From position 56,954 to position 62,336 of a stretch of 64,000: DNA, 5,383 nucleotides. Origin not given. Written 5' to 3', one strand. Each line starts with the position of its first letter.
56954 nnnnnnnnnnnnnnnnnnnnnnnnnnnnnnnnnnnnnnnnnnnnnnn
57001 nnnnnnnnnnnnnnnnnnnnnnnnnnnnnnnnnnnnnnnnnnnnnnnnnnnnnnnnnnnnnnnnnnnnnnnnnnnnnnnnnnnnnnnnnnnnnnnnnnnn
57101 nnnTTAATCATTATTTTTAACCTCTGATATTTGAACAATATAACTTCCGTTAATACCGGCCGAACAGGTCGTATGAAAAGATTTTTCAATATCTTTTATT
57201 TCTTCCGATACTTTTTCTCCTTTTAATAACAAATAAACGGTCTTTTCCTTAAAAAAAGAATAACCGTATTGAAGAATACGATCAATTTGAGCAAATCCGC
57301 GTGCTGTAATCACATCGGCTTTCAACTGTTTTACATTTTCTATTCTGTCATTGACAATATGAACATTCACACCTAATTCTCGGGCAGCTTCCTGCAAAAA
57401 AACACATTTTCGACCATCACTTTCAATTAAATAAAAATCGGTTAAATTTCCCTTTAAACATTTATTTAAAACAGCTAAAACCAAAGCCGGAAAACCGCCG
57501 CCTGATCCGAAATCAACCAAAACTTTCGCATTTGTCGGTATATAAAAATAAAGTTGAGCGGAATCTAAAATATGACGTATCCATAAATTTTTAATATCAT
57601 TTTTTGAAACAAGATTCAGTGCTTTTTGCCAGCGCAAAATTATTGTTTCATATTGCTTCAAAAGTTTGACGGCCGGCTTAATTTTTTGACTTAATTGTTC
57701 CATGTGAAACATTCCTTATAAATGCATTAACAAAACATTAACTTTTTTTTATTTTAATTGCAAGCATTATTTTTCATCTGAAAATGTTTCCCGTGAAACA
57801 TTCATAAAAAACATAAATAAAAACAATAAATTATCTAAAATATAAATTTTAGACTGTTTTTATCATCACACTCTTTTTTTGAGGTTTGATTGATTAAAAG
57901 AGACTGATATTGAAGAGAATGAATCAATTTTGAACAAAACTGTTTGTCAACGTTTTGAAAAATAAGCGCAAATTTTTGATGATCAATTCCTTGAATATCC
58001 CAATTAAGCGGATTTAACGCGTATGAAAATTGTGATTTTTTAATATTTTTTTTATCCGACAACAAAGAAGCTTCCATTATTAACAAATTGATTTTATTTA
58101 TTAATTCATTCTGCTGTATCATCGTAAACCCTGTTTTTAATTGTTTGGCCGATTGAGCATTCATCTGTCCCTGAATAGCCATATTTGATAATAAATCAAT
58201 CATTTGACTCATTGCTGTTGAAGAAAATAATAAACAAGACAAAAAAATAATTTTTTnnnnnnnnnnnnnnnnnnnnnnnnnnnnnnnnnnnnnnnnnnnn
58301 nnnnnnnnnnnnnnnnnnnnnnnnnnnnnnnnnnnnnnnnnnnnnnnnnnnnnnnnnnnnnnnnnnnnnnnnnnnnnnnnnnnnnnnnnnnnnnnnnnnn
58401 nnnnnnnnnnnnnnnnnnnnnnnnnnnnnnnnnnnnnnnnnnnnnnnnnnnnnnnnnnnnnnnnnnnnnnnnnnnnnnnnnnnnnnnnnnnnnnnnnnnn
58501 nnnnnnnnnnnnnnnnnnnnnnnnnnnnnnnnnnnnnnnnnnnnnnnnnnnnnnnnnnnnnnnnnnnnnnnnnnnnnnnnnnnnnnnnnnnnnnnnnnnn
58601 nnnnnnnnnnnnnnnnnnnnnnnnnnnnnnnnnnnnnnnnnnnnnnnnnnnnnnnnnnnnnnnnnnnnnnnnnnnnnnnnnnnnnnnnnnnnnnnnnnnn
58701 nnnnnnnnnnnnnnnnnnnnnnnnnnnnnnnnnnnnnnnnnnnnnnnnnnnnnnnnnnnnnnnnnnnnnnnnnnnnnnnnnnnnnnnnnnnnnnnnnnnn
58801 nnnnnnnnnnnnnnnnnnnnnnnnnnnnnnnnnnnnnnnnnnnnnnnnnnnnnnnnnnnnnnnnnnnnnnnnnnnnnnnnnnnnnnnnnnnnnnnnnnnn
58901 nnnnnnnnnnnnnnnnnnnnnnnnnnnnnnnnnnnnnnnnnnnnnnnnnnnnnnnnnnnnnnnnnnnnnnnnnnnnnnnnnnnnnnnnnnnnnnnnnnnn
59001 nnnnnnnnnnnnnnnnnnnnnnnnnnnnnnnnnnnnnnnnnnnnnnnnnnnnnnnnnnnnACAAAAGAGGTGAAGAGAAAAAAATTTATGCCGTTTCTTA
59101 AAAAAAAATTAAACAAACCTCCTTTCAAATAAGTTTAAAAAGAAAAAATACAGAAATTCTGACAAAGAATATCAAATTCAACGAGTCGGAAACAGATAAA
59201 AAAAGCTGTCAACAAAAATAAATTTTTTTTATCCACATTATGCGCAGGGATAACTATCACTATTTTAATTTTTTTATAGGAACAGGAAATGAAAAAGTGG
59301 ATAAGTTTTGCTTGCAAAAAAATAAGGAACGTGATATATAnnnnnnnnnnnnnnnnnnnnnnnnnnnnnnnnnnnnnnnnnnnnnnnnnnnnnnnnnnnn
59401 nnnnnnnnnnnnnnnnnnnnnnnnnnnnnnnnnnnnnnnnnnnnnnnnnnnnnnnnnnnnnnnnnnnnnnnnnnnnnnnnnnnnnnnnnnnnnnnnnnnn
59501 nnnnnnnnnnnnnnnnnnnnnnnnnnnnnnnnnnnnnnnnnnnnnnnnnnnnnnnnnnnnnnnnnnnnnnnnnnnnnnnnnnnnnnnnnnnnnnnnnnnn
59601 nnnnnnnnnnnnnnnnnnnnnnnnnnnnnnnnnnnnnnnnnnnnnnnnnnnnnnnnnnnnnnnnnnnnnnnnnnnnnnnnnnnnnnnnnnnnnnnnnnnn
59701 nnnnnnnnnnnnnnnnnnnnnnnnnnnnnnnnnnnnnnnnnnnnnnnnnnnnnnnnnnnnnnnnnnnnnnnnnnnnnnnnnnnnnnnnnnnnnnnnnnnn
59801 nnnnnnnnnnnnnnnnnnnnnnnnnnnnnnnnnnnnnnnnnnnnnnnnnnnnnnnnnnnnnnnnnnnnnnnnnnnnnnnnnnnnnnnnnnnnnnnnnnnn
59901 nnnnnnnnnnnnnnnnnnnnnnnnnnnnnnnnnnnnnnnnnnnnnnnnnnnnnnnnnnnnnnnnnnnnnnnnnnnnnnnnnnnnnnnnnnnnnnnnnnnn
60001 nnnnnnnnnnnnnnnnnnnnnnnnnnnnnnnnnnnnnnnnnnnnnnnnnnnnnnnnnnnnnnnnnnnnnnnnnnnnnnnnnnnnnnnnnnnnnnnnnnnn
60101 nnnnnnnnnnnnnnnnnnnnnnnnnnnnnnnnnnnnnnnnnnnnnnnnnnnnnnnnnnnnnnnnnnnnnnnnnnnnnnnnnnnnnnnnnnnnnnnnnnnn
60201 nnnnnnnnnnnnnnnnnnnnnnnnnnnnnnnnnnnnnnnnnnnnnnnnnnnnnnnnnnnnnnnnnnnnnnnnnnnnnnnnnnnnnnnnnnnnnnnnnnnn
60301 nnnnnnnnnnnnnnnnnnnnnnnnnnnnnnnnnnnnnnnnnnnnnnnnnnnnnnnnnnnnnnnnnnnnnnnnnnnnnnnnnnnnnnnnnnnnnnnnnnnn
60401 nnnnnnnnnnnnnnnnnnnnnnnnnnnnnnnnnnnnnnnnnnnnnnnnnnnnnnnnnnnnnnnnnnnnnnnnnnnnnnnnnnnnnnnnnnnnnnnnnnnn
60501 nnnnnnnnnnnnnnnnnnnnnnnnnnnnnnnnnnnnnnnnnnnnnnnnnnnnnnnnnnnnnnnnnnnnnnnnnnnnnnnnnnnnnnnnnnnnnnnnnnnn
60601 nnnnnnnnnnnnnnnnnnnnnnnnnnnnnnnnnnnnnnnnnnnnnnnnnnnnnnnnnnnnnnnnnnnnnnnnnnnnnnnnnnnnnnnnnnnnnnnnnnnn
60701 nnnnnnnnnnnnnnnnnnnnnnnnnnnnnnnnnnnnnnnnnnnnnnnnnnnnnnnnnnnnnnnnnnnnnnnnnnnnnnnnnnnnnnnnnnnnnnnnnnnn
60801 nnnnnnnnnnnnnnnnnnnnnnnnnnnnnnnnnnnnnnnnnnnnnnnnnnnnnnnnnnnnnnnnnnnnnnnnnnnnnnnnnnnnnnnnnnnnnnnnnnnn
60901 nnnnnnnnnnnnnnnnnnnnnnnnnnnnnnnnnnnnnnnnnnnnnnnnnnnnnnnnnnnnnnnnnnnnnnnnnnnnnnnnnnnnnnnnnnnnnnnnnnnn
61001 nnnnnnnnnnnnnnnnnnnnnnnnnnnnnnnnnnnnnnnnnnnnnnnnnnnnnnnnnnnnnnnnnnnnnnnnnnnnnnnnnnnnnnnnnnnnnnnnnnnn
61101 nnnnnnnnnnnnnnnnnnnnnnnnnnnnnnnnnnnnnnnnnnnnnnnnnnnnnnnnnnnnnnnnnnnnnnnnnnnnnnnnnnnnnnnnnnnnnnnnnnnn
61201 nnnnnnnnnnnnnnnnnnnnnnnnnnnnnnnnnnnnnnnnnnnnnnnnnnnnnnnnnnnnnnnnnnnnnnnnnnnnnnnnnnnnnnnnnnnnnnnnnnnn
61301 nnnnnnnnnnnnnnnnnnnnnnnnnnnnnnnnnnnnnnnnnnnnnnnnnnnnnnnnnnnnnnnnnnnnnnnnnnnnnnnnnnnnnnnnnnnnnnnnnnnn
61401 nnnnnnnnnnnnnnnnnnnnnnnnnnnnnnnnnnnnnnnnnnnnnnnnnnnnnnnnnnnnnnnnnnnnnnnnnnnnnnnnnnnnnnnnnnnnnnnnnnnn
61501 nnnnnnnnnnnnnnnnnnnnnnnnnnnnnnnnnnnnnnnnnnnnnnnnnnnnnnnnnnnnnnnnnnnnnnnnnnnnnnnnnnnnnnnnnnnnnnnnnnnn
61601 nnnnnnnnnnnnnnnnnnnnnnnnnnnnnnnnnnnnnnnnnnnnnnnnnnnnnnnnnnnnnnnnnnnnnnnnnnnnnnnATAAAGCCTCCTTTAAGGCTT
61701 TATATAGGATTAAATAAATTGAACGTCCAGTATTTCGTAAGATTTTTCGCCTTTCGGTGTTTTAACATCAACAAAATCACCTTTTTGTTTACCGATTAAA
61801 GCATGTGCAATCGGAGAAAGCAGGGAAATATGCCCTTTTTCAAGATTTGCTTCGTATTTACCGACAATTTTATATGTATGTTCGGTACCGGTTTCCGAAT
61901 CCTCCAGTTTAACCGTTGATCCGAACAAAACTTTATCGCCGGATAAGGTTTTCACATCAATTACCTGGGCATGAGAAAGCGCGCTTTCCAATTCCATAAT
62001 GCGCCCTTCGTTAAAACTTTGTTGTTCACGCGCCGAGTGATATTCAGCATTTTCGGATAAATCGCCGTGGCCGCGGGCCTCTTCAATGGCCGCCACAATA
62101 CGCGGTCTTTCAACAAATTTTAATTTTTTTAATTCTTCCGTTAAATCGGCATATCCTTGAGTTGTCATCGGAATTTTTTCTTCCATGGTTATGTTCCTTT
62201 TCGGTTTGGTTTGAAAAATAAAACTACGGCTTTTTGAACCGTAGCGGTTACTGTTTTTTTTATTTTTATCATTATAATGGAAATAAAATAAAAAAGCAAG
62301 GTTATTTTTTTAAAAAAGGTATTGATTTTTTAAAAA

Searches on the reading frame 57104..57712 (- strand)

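Call 88: search_protein_families(library=pfam, proteins=[window:57104-57712:-], max_evalue=0.0001)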
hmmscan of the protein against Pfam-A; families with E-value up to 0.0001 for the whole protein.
window:57104-57712:- (202 aa): 1 family
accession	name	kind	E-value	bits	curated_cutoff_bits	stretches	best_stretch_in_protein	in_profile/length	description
PF02527.21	GidB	-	1.9e-41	141.9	27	1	16-180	3-164/184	rRNA small subunit methyltransferase G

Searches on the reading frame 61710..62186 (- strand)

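Call 89: search_protein_families(library=pfam, proteins=[window:61710-62186:-], max_evalue=0.0001)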
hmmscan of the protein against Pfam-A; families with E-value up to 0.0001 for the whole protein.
window:61710-62186:- (158 aa): 2 families
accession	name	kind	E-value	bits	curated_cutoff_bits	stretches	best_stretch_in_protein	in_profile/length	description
PF03449.20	GreA_GreB_N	-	5.1e-30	103.9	24.5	1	5-75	1-71/71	Transcription elongation factor, N-terminal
PF01272.25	GreA_GreB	-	2.6e-27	95.1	26.9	1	83-156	3-76/77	Transcription elongation factor, GreA/GreB, C-term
